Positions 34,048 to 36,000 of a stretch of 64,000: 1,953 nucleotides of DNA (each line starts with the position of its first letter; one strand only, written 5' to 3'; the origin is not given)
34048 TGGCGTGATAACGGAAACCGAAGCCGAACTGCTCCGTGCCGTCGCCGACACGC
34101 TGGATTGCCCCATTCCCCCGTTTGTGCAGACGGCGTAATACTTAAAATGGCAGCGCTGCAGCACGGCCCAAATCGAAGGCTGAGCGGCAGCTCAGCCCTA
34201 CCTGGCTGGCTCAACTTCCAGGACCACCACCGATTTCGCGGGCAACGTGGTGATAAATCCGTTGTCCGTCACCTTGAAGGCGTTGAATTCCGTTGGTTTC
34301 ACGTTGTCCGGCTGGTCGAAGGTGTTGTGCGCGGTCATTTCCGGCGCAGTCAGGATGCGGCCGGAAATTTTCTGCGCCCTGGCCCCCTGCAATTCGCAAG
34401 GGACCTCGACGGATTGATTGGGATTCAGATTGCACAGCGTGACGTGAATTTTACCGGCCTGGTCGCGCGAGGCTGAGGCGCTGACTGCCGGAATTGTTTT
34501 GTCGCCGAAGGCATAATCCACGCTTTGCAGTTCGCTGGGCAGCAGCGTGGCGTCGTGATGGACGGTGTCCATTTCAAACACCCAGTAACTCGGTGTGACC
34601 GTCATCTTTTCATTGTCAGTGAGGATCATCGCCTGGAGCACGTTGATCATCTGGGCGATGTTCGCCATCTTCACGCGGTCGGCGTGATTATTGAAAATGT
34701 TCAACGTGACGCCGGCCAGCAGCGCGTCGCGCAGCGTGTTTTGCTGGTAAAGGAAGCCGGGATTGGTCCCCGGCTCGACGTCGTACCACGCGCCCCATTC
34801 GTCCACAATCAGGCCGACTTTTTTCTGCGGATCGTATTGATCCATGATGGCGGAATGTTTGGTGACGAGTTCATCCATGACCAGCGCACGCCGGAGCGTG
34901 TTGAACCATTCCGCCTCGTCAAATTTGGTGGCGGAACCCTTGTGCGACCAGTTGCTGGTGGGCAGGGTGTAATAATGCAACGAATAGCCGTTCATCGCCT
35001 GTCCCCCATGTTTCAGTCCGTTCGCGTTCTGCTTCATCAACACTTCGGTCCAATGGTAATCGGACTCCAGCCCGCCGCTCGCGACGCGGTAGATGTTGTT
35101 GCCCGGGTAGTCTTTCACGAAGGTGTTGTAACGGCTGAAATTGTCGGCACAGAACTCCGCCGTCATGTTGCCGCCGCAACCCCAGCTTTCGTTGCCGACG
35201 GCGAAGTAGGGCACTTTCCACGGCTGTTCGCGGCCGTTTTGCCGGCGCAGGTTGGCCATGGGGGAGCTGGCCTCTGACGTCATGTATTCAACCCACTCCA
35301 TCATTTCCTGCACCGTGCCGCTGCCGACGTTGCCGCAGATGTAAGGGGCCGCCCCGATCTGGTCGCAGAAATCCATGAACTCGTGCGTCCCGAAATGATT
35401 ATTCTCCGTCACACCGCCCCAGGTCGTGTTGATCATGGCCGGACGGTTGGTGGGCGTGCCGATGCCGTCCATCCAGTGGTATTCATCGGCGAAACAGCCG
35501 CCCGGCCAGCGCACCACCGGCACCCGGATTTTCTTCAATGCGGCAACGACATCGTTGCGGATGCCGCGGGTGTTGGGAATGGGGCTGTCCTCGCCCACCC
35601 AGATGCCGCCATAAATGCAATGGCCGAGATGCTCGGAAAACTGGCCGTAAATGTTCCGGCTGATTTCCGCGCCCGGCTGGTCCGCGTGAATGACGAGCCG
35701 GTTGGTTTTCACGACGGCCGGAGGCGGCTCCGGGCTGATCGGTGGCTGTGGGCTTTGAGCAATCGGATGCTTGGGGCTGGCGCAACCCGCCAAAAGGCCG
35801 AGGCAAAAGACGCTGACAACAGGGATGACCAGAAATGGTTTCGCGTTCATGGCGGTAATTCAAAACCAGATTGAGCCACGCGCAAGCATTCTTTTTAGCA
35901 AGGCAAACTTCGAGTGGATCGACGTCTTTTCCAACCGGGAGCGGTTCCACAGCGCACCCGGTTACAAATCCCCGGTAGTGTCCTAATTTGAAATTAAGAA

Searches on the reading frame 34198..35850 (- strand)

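Call 8: search_protein_families(library=pfam, proteins=[window:34198-35850:-])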
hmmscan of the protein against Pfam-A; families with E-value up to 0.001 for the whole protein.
window:34198-35850:- (550 aa): 2 families
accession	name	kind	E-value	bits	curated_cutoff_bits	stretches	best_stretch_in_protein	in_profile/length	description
PF06964.18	Alpha-L-AF_C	-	3.5e-56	190.4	27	1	350-540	1-165/165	Alpha-L-arabinofuranosidase C-terminal domain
PF22848.2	ASD1_dom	-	7e-05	23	22.2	0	108-171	6-73/239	Alpha-L-arabinofuranosidase 1 domain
